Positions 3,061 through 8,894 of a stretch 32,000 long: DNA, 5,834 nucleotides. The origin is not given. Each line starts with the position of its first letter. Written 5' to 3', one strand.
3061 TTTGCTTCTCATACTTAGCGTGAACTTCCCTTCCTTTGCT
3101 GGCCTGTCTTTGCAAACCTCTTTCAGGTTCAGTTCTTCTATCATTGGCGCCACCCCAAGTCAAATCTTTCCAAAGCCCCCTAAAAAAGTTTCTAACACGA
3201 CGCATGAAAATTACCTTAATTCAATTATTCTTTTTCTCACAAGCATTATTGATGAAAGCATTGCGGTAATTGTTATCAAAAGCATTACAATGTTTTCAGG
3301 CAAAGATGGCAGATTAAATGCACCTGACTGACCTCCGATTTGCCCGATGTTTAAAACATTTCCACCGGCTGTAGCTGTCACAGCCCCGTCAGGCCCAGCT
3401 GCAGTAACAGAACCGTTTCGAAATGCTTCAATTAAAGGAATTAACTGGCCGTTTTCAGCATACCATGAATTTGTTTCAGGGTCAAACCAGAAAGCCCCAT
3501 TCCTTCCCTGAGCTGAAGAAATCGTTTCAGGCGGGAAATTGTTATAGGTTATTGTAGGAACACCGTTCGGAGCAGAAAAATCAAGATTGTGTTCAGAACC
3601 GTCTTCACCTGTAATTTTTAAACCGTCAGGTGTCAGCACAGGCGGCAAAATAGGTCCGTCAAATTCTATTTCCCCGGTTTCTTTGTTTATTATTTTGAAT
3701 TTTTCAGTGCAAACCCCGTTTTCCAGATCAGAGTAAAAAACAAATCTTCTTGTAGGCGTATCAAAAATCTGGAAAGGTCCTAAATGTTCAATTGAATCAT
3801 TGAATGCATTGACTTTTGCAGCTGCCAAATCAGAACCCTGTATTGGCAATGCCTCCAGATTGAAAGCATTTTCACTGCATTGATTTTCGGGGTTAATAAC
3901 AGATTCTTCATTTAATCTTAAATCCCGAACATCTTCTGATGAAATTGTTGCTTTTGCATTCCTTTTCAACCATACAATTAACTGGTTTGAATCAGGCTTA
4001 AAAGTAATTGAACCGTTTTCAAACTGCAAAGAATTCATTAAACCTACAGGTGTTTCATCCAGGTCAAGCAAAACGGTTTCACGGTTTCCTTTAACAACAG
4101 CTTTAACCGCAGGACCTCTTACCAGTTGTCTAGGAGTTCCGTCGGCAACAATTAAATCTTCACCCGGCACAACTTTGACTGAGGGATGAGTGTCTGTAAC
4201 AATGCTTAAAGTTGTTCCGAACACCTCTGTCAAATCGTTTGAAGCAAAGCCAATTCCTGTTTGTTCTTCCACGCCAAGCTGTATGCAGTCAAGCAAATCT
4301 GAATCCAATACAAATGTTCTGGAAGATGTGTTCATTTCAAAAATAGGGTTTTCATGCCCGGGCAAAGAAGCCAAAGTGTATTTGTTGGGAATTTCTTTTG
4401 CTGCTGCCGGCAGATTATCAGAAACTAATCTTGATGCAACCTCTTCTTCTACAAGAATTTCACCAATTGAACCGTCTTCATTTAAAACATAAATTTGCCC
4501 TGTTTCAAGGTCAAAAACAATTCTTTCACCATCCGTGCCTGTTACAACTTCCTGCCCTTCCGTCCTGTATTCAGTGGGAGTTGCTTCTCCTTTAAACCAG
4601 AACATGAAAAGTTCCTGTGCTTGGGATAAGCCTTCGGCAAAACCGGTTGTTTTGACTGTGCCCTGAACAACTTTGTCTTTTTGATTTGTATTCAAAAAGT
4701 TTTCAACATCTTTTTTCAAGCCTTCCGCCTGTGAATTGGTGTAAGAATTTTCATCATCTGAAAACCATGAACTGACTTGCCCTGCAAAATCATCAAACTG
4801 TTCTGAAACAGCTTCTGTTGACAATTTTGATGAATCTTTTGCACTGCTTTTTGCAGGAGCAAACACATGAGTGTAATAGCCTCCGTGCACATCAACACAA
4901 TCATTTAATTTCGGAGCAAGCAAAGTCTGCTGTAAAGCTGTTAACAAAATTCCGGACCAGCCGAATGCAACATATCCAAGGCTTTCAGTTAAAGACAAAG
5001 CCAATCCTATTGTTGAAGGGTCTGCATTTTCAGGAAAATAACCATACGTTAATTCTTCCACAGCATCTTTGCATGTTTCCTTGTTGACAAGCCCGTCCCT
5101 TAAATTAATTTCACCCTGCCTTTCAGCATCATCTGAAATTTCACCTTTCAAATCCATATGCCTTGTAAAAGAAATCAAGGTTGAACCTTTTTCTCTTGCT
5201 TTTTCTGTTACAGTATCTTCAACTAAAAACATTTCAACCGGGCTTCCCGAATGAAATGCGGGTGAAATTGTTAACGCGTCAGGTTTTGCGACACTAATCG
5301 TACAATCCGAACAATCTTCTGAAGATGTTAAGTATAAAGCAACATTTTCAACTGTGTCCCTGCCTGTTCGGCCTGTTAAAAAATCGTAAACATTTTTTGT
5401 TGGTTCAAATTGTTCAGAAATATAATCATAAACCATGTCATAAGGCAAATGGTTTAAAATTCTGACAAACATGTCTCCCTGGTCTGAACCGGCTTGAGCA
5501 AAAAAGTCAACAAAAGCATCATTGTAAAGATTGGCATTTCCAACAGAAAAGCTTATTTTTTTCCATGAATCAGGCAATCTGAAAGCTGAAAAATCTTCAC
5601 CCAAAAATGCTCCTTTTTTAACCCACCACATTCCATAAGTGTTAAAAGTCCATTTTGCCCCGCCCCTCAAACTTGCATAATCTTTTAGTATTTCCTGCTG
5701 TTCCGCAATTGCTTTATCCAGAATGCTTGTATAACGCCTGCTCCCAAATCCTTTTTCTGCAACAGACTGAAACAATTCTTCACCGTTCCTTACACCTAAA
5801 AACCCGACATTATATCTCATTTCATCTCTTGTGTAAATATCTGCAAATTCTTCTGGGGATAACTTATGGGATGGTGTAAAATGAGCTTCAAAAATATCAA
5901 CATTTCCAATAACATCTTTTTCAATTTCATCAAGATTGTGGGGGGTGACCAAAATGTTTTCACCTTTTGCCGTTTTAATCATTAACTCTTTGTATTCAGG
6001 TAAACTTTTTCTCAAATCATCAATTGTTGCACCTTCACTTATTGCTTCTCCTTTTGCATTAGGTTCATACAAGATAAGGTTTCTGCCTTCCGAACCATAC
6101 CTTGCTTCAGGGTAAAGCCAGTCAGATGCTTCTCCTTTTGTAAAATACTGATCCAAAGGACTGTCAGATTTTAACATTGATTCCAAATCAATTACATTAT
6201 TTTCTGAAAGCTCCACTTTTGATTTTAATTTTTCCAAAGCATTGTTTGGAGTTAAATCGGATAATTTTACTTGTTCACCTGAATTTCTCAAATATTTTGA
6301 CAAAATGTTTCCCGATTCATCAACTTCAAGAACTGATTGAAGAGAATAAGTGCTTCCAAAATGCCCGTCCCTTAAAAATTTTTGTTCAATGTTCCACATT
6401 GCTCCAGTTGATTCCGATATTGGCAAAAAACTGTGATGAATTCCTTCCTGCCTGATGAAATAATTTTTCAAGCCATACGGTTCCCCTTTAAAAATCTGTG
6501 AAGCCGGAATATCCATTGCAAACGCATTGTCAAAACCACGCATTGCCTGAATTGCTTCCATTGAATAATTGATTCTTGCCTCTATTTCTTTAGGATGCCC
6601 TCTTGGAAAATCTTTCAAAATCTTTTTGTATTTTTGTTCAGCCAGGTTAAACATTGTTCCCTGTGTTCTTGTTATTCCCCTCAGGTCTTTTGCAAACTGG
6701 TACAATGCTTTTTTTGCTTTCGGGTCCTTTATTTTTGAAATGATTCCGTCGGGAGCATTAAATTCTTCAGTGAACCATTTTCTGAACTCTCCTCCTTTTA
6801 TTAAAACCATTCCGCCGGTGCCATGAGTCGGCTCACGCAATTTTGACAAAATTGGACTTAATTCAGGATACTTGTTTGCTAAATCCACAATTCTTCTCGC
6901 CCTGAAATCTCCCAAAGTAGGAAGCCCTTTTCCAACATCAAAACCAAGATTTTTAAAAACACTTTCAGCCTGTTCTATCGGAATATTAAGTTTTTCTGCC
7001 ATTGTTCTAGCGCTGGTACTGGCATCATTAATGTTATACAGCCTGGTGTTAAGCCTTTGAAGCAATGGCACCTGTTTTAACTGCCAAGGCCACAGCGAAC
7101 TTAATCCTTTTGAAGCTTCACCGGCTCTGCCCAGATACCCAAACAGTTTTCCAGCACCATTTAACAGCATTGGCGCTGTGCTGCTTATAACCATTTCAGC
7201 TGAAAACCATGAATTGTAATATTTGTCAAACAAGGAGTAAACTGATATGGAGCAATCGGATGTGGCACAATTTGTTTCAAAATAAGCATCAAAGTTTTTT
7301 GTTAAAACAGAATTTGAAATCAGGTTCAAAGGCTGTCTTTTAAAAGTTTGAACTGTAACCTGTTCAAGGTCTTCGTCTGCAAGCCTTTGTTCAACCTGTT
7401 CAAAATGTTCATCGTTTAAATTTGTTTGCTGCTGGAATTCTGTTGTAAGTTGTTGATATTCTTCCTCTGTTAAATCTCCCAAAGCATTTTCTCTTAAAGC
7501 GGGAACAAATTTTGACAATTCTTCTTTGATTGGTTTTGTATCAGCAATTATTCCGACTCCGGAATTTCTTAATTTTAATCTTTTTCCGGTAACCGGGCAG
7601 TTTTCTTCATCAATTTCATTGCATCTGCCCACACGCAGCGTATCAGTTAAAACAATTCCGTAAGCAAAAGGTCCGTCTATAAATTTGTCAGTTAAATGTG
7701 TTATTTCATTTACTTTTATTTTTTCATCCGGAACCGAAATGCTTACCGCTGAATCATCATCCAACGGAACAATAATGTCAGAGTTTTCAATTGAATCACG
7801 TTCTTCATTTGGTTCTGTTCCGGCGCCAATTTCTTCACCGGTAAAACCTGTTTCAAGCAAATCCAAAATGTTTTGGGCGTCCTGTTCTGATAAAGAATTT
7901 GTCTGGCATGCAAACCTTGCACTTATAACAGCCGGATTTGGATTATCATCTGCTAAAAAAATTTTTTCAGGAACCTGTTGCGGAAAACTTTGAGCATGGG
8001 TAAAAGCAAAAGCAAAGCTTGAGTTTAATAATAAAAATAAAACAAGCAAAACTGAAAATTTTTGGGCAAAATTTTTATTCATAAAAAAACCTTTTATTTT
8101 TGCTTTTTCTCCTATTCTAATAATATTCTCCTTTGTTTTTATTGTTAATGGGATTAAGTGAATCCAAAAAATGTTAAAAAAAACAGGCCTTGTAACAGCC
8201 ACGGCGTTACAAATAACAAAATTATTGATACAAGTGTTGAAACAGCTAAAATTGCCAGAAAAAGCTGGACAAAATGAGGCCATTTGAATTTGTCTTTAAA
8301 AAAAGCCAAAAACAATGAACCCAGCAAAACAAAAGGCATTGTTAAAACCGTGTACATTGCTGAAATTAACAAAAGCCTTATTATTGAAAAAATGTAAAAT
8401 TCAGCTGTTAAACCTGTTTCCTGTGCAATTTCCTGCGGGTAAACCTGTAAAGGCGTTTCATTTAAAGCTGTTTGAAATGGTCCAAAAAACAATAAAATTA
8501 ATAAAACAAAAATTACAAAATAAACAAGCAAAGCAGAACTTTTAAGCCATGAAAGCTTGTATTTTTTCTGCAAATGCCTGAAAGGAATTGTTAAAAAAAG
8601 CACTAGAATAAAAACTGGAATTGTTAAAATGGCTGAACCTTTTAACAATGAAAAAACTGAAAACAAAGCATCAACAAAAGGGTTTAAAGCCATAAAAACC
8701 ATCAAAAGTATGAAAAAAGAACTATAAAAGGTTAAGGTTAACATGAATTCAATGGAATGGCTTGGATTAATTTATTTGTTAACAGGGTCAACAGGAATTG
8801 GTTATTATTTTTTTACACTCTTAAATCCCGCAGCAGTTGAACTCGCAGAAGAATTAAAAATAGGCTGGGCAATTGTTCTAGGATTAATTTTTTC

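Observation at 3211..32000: Window-scale cell-surface island: pilus operon flanked by three giant surface proteins, an archaeosortase and a pilin-like giant partner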

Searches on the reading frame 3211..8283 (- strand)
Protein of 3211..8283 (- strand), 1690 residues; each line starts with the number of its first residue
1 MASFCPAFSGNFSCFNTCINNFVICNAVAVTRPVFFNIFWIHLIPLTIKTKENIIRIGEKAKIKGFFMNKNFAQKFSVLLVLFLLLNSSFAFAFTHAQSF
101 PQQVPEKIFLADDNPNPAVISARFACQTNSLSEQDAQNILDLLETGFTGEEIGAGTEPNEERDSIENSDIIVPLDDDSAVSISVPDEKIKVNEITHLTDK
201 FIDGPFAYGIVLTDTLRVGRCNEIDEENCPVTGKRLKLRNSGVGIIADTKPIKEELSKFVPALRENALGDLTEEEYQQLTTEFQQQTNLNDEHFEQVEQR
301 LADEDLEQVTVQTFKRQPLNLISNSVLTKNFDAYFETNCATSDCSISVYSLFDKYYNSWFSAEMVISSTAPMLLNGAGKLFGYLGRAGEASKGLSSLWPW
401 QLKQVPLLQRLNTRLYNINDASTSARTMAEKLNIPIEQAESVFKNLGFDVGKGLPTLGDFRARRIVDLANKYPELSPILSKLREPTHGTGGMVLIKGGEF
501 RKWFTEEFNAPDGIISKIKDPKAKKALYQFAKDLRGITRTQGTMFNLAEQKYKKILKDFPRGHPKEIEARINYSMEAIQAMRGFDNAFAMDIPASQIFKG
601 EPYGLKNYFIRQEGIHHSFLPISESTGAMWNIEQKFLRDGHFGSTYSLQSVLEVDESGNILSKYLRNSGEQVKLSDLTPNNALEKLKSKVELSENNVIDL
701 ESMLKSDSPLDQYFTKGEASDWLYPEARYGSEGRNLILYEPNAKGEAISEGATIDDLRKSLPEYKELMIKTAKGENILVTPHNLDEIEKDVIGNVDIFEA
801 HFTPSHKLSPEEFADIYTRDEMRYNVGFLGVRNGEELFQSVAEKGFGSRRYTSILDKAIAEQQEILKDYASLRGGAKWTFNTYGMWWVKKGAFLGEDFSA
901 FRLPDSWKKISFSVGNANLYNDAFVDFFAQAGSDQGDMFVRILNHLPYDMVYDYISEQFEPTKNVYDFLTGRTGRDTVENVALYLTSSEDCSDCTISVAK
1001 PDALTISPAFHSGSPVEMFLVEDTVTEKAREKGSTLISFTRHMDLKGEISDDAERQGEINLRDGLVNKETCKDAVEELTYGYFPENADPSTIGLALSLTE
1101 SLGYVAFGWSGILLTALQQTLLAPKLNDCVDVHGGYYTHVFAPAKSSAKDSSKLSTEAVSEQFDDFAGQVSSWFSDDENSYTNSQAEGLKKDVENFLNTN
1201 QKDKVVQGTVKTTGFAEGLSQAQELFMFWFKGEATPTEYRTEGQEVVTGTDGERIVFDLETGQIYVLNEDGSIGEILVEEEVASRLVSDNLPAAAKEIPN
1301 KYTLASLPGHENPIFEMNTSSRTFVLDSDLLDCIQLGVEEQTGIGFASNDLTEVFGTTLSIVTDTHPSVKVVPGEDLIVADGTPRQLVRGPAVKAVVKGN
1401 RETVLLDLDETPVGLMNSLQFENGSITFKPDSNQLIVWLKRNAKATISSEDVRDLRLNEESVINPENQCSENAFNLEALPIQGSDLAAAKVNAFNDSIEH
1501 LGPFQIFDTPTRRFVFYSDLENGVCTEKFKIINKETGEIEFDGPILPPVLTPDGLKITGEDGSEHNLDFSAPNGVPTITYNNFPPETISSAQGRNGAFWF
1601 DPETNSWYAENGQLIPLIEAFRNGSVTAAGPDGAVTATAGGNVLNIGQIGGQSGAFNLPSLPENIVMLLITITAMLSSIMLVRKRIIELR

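Call 7: search_protein_families(library=pfam, max_evalue=0.01, proteins=[window:3211-8283:-])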
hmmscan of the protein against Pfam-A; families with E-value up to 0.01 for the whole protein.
window:3211-8283:- (1690 aa): 0 families

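Call 27: search_solved_structures(query=window:3211-8082:-, max_evalue=0.01)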
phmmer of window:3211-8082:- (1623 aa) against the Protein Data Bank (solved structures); distinct sequences matched with E-value up to 0.01: 0.

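Call 81: search_protein_families(library=ncbifam, max_evalue=5, proteins=[window:3211-8082:-])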
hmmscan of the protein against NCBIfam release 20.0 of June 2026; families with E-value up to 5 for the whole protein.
window:3211-8082:- (1623 aa): 1 family
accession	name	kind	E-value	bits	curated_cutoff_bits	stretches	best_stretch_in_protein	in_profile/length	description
NF000284.1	RTG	exception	0.13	11.5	600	1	615-678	192-259/298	RTG family carbenicillin-hydrolyzing class A beta-lactamase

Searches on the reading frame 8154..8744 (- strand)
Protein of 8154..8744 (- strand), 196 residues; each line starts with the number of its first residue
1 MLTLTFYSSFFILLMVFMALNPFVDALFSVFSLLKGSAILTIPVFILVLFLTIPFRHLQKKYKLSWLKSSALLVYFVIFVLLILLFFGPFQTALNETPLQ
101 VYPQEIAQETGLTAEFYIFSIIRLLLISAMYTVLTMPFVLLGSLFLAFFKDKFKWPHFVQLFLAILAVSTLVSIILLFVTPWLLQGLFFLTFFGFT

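Call 5: search_protein_families(library=pfam, max_evalue=0.01, proteins=[window:8154-8744:-])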
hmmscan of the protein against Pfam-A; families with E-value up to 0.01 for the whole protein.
window:8154-8744:- (196 aa): 0 families

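Call 8: search_protein_families(library=ncbifam, max_evalue=1, proteins=[window:8154-8744:-])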
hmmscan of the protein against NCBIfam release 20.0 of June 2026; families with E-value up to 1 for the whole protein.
window:8154-8744:- (196 aa): 0 families
